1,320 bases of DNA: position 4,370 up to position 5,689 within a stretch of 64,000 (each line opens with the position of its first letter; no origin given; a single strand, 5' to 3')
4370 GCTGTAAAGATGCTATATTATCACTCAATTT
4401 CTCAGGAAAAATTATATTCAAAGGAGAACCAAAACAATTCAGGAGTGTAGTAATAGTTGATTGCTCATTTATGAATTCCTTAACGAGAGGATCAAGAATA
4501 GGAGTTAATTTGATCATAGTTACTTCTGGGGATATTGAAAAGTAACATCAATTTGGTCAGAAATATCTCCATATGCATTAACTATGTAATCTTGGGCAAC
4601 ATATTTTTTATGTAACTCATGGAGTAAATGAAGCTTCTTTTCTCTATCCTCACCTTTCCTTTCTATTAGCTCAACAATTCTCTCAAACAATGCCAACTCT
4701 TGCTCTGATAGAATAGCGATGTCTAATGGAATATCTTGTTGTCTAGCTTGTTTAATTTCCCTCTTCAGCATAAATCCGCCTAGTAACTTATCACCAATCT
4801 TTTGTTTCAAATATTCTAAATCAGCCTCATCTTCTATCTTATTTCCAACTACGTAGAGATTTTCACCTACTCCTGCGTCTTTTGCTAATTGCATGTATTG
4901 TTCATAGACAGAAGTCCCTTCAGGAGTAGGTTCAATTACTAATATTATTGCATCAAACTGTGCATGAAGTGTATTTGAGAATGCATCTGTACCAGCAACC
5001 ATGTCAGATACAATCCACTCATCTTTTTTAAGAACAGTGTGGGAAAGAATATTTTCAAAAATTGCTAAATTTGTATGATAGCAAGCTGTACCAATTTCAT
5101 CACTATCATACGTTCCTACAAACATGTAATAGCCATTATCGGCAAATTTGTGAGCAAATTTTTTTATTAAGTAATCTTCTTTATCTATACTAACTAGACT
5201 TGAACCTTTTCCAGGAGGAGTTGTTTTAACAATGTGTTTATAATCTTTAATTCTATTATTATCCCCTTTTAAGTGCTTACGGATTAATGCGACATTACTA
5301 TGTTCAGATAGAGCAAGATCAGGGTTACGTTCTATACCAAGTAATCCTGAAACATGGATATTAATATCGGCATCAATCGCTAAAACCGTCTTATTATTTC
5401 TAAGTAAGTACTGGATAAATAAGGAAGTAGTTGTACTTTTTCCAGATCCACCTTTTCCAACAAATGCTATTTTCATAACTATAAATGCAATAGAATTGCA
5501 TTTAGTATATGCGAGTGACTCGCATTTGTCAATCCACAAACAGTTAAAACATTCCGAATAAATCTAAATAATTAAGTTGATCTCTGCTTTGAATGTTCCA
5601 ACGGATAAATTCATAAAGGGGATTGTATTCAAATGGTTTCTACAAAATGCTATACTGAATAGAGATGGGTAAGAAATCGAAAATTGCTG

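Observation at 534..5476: Four-gene, translationally coupled sulfur/PLP cassette: desulfurase + CysK/CBS-rhodanese fusion + fold-III decarboxylase + SIMIBI ATPase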

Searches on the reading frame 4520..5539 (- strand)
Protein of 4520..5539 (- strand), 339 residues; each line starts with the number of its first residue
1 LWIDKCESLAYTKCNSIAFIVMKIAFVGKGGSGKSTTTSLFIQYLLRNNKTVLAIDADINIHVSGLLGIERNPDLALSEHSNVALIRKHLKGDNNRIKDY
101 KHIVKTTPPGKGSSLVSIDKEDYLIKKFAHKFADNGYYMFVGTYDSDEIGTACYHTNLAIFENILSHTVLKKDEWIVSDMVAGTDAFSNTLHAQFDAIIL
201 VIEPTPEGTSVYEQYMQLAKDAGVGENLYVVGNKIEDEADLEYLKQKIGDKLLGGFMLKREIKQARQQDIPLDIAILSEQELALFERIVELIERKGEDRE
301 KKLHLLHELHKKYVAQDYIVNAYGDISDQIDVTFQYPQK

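Call 3: search_protein_families(library=pfam, proteins=[window:4520-5539:-], max_evalue=0.01)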
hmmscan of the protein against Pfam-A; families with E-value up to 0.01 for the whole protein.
window:4520-5539:- (339 aa): 6 families
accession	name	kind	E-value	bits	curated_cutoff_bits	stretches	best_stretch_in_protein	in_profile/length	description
PF01656.29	CbiA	-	1.5e-09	38.4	25.4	1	28-257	6-109/125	CobQ/CobB/MinD/ParA nucleotide binding domain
PF13614.12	AAA_31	-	1.8e-05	25.2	27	1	28-78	9-55/177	AAA domain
PF00142.24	Fer4_NifH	-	0.00028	20.9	25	1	22-58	1-37/271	4Fe-4S iron sulfur cluster binding proteins, NifH/frxC family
PF01935.23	DUF87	-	0.00052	20.6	23.2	1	20-57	22-60/220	Helicase HerA, central domain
PF10609.15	ParA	-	0.00055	19.9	27.1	1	27-71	10-55/246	NUBPL iron-transfer P-loop NTPase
PF16575.11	CLP1_P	-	0.0021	18.4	26.6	1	28-60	1-33/188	mRNA cleavage and polyadenylation factor CLP1 P-loop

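Call 4: search_protein_families(library=ncbifam, proteins=[window:4520-5539:-], max_evalue=0.01)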
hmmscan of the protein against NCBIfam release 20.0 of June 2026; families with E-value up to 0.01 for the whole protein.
window:4520-5539:- (339 aa): 15 families
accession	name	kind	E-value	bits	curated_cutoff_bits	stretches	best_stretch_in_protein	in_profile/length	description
NF010443.0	PRK13869.1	subfamily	5.7e-06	25.4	446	1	28-87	129-187/405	plasmid-partitioning protein RepA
TIGR03453.1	partition_RepA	equivalog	4.4e-05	22.5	348.45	1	29-82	113-164/387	plasmid partitioning protein RepA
TIGR03371.1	cellulose_yhjQ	equivalog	4.9e-05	22.9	157.85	0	28-78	8-59/246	cellulose biosynthesis protein BcsQ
NF047398.1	AAA_KGGVGR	domain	0.00017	22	90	1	29-60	11-42/190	KGGVGR-motif variant AAA ATPase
TIGR01281.1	DPOR_bchL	equivalog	0.00028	20.4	345.15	0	22-58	1-37/268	ferredoxin:protochlorophyllide reductase (ATP-dependent) iron-sulfur ATP-binding protein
TIGR01968.1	minD_bact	equivalog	0.00054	19.4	212.9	1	27-70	8-52/261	septum site-determining protein MinD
TIGR01969.1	minD_arch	subfamily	0.00058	19.1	201.75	1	27-70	7-51/251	cell division ATPase MinD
NF045975.1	VirB4_plasma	equivalog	0.00073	17.3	590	1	25-57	519-551/894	Mbov_0397 family ICE element conjugal transfer ATPase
NF041546.1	ParA_partition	equivalog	0.00081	19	180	1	28-109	7-86/203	ParA family partition ATPase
NF010339.0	PRK13768.1-1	equivalog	0.00093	18.9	414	1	22-104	1-78/248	GTPase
NF010461.0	PRK13886.1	subfamily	0.001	18.5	360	1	23-60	5-43/241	conjugal transfer protein TraL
NF009701.0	PRK13230.1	subfamily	0.0016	17.5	350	1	22-60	2-40/291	nitrogenase reductase-like protein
TIGR00231.1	small_GTP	domain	0.0034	17.2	42.5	0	22-49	4-31/164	GTP-binding protein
TIGR01287.1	nifH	equivalog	0.0037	16.6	394.35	0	23-58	2-37/275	nitrogenase iron protein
NF033200.1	F430_CfbC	exception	0.0091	15.4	402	0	23-59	2-38/260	Ni-sirohydrochlorin a,c-diamide reductive cyclase ATP-dependent reductase subunit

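Call 15: search_solved_structures(query=window:4520-5476:-, max_evalue=0.01, show_alignments=2)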
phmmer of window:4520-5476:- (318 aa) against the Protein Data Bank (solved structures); distinct sequences matched with E-value up to 0.01: 1.
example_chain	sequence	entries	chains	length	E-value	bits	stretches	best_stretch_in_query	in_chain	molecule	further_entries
3kje_A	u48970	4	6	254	1.1e-09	41.7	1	1-233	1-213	CO dehydrogenase/acetyl-CoA synthase complex, accessory protein CooC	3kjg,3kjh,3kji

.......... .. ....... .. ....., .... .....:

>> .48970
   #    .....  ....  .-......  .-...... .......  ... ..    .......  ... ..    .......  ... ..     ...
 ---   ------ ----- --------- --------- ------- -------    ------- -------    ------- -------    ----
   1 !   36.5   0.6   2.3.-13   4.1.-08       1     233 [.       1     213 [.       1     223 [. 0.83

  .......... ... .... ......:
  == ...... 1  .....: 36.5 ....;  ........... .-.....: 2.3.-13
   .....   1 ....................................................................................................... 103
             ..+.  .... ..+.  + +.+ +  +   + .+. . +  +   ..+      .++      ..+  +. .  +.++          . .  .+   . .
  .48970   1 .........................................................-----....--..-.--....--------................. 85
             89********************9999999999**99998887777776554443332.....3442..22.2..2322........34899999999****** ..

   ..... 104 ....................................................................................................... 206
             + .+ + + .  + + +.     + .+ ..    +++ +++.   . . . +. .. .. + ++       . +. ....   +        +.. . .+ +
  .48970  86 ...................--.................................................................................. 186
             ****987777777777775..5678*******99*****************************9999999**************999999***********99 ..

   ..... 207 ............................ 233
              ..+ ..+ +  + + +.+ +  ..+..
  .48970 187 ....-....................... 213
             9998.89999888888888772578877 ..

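Call 52: find_homologous_proteins(query=window:4520-5476:-, max_evalue=1e-10)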
Query window:4520-5476:- (318 aa): 1675 proteins with E <= 1e-10 among 4594 candidates; the best 120 are listed.
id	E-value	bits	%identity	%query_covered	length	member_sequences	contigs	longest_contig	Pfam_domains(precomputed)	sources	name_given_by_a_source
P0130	1.1e-206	703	100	100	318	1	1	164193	PF01656.30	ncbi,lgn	-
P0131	1.1e-158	546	75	100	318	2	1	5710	PF01656.30,PF13614.13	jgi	-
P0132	2.2e-155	535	73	100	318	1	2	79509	PF00142.25,PF10609.16,PF01656.30,PF13614.13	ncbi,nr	ncbi:MAG TPA: AAA family ATPase [Patescibacteria group bacterium]|nr:AAA family ATPase [Patescibacte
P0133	4.4e-155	534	75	100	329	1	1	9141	PF01656.30,PF13614.13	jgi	jgi:CO dehydrogenase maturation factor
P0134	9.6e-155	533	74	100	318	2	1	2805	PF01656.30,PF13614.13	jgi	jgi:CO dehydrogenase maturation factor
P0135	6.4e-150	517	71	100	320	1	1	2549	PF10609.16,PF01656.30,PF13614.13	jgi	jgi:CO dehydrogenase maturation factor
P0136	1.1e-148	513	71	100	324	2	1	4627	PF10609.16,PF01656.30,PF13614.13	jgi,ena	jgi:CO dehydrogenase maturation factor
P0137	1.0e-138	480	68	100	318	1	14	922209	PF10609.16,PF01656.30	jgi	jgi:CO dehydrogenase maturation factor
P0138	4.3e-133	462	67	99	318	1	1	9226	PF00142.25,PF10609.16,PF01656.30,PF13614.13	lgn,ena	-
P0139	4.7e-122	425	58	98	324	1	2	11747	PF00142.25,PF10609.16,PF01656.30,PF13614.13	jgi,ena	-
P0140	3.1e-115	403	56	100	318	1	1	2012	PF01656.30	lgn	-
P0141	3.0e-107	377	54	99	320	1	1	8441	PF10609.16,PF01656.30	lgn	-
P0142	1.9e-106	374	54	99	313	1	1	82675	PF01656.30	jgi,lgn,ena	-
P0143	5.1e-106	373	55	99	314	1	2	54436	PF01656.30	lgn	-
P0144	2.6e-105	371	54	97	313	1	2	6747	PF10609.16,PF01656.30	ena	-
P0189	2.4e-94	335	48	100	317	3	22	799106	PF00142.25,PF10609.16,PF01656.30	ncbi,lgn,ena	-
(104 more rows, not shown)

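Call 53: find_encoding_contigs(protein=P0137, flank=8000, max_places=1)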
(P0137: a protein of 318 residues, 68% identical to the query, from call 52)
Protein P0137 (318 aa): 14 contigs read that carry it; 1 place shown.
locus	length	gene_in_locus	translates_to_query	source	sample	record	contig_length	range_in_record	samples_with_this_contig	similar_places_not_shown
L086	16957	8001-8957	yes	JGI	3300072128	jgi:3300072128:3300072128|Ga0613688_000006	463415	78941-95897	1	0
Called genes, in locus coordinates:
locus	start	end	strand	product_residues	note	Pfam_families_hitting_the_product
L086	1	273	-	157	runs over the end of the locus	-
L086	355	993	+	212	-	PF00730:HhH-GPD, PF00633:HHH (weak)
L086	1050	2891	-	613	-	PF00009:GTP_EFTU, PF01926:MMR_HSR1 (weak), PF03144:GTP_EFTU_D2, PF22042:EF-G_D2, PF14492:EFG_III (weak), PF00679:EFG_C, PF21018:BipA_C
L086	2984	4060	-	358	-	PF01522:Polysacc_deac_1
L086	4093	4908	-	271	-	PF01261:AP_endonuc_2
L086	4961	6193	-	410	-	PF00270:DEAD, PF04851:ResIII (weak), PF00271:Helicase_C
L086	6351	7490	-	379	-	PF07907:YibE_F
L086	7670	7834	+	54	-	-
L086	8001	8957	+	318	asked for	PF01656:CbiA, PF10609:ParA (faint)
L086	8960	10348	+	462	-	PF02784:Orn_Arg_deC_N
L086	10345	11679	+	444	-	PF00291:PALP, PF00581:Rhodanese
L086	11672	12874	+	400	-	PF00266:Aminotran_5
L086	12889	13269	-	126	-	-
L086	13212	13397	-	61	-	-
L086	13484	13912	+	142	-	PF01475:FUR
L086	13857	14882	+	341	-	PF01297:ZnuA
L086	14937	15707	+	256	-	PF00005:ABC_tran, PF13304:AAA_21 (faint)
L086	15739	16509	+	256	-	PF00950:ABC-3, PF01032:FecCD (weak)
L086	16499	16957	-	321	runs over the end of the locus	PF01018:GTP1_OBG, PF01926:MMR_HSR1, PF02421:FeoB_N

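Call 54: find_encoding_contigs(protein=P0189, flank=8000, max_places=1)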
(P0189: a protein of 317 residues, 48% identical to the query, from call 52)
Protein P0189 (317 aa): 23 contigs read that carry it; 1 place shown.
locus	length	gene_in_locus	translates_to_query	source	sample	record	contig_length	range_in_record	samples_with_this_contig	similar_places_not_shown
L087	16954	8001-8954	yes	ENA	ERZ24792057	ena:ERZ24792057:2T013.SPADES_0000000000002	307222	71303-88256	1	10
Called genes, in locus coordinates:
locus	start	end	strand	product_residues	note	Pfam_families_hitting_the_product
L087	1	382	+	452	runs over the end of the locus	PF01134:GIDA (weak), PF07992:Pyr_redox_2, PF13434:Lys_Orn_oxgnase (faint), PF13738:Pyr_redox_3, PF00070:Pyr_redox, PF02852:Pyr_redox_dim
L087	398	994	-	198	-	PF00677:Lum_binding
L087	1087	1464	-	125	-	PF01982:CTP-dep_RFKase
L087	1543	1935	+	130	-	PF00903:Glyoxalase, PF13669:Glyoxalase_4 (weak)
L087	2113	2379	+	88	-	-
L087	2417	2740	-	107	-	PF24035:DUF7344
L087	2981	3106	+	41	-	-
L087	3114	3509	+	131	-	-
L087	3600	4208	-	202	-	-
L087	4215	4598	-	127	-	PF08753:NikR_C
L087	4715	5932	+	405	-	PF07992:Pyr_redox_2 (weak), PF13454:NAD_binding_9 (weak), PF13738:Pyr_redox_3 (faint)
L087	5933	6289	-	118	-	PF02195:ParB_N (weak)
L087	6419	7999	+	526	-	PF02492:cobW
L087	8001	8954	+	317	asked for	PF00142:Fer4_NifH (faint), PF01656:CbiA, PF10609:ParA (faint)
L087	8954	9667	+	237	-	PF01168:Ala_racemase_N (weak), PF02784:Orn_Arg_deC_N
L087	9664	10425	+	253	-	-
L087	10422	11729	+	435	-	PF00291:PALP, PF00581:Rhodanese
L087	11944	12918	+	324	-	PF01921:tRNA-synt_1f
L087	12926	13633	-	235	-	PF00696:AA_kinase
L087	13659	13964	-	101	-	-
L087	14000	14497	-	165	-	-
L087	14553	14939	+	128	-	-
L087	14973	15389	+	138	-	-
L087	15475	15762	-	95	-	PF20068:Amphi-Trp (weak)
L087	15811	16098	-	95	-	-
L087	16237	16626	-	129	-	PF09845:OapC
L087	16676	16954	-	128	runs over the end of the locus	PF09846:OapB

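Call 83: search_protein_families(library=pfam, proteins=[L086:7670-7834:+, L087:6419-7999:+], max_evalue=0.001)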
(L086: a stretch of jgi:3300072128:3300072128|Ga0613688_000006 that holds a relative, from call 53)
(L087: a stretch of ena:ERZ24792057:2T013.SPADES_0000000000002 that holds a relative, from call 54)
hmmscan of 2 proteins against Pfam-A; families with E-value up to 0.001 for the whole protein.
L086:7670-7834:+ (54 aa): 0 families

L087:6419-7999:+ (526 aa): 2 families
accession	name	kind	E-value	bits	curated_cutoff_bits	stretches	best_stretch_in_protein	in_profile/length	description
PF02492.25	cobW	-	3.9e-15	56.3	20.7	1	12-181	2-178/180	CobW/HypB/UreG, nucleotide-binding domain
PF20720.3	nSTAND3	-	0.00076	19.6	27.2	0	13-51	20-57/155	Novel STAND NTPase 3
